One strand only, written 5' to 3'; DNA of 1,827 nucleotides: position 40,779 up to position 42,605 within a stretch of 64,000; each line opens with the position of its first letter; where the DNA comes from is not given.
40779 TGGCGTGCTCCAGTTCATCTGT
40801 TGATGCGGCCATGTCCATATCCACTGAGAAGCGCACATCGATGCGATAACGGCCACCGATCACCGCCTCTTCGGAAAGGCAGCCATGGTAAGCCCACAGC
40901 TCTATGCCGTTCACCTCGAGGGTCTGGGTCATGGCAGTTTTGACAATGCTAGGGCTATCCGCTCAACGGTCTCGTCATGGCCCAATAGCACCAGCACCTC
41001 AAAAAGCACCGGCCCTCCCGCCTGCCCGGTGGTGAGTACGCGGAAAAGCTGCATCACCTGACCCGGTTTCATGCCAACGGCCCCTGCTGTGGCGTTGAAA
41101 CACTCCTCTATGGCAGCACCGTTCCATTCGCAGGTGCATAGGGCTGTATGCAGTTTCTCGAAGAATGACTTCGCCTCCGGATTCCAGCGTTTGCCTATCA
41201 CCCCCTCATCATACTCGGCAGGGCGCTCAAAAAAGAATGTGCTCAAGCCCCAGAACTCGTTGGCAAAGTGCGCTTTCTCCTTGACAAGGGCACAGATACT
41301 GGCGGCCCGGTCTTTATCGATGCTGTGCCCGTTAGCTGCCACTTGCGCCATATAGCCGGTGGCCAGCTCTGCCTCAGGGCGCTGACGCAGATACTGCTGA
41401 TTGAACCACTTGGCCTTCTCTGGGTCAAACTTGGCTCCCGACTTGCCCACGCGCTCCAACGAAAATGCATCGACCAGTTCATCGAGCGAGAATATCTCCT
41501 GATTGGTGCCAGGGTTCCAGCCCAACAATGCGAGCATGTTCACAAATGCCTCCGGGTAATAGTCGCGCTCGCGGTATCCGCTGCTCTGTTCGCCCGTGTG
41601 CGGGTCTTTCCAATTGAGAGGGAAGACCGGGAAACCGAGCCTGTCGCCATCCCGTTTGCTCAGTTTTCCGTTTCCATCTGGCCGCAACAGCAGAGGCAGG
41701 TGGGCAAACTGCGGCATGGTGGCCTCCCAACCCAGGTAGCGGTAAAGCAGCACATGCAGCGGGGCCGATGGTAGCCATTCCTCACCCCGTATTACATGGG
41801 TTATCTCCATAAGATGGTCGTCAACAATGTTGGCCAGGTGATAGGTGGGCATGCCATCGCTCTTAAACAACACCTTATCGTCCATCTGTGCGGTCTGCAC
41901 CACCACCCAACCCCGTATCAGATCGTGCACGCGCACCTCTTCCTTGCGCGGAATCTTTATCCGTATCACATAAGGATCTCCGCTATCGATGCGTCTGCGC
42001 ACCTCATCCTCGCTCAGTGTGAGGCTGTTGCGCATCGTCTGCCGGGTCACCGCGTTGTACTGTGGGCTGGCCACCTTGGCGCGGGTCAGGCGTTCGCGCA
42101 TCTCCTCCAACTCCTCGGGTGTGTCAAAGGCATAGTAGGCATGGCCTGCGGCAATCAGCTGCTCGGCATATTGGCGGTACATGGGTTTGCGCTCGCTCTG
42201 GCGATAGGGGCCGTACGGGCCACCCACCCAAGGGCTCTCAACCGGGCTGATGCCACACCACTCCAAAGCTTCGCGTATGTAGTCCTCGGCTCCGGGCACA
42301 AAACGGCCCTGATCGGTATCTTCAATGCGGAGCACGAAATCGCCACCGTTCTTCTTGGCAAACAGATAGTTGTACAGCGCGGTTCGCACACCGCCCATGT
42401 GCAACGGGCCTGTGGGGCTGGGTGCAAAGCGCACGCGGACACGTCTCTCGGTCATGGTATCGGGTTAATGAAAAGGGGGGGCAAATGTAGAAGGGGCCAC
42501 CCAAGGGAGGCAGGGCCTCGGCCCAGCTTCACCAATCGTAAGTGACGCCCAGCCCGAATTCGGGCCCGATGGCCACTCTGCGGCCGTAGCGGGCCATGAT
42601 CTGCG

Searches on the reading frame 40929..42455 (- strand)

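Call 43: search_protein_families(library=ncbifam, proteins=[window:40929-42455:-])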
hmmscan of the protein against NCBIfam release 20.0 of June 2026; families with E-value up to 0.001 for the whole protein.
window:40929-42455:- (508 aa): 10 families
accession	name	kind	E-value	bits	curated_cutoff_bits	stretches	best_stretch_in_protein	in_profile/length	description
TIGR00464.1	gltX_bact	equivalog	1.1e-133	446.6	289.95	1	6-501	2-464/470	glutamate--tRNA ligase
TIGR03838.1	queuosine_YadB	equivalog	2.3e-55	187.9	276.7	1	7-270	2-235/272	tRNA glutamyl-Q(34) synthetase GluQRS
NF004315.1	PRK05710.1-4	equivalog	5.6e-55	186.7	250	1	9-271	2-254/274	tRNA glutamyl-Q(34) synthetase GluQRS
NF004314.0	PRK05710.1-3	equivalog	1.5e-50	172.3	256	1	3-269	4-237/297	tRNA glutamyl-Q(34) synthetase GluQRS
NF004313.0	PRK05710.1-2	equivalog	9.1e-40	136.7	380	1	5-270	4-247/299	tRNA glutamyl-Q(34) synthetase GluQRS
NF003169.0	PRK04156.1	equivalog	4.8e-39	134.5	516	1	3-314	99-387/567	glutamate--tRNA ligase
TIGR00463.1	gltX_arch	equivalog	4.5e-35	121.2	401.75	1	5-312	93-376/560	glutamate--tRNA ligase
NF004312.0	PRK05710.1-1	equivalog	3.1e-32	112.2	453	2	7-112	15-112/306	tRNA glutamyl-Q(34) synthetase GluQRS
TIGR00440.1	glnS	equivalog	6e-14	51.8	425.8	1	6-315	1-291/524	glutamine--tRNA ligase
NF011291.0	PRK14703.1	equivalog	5.8e-13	48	681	1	4-169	30-182/769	glutamine--tRNA ligase/YqeY domain fusion protein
